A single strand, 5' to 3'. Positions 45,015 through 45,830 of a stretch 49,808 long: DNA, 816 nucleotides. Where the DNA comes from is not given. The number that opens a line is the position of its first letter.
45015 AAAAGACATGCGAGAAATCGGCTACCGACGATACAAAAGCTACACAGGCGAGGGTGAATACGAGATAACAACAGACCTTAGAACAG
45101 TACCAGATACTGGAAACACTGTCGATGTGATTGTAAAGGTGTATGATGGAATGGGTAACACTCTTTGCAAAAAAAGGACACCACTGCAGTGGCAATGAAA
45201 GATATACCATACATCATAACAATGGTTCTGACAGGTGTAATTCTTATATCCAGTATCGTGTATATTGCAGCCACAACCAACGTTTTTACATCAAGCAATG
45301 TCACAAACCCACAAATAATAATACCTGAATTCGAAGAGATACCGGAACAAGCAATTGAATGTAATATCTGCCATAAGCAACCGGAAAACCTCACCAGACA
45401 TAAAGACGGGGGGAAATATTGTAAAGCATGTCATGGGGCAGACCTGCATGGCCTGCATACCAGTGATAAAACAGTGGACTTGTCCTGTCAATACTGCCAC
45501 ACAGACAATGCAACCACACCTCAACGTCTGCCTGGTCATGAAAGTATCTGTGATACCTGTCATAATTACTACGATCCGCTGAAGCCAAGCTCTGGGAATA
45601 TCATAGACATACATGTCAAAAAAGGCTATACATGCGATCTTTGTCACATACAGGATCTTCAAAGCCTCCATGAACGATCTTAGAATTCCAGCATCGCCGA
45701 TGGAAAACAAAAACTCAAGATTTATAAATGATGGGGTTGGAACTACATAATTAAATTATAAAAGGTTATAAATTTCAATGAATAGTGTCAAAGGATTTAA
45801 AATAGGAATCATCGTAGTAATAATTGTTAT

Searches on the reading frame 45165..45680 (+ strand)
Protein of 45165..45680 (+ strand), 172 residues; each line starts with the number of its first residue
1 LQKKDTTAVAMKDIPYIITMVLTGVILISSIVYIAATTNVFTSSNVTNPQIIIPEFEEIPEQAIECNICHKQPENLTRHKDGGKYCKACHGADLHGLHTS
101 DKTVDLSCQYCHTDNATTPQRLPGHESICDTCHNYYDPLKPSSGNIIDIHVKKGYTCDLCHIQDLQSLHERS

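Call 61: search_protein_families(library=ncbifam, proteins=[window:45165-45680:+], max_evalue=0.001)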
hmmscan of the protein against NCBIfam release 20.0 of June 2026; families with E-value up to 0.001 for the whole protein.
window:45165-45680:+ (172 aa): 1 family
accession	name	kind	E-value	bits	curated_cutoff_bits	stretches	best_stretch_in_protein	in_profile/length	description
NF047727.1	4hemeCytCCctA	equivalog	1.8e-05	24.8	180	1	63-134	37-105/109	tetraheme c-type cytochrome CctA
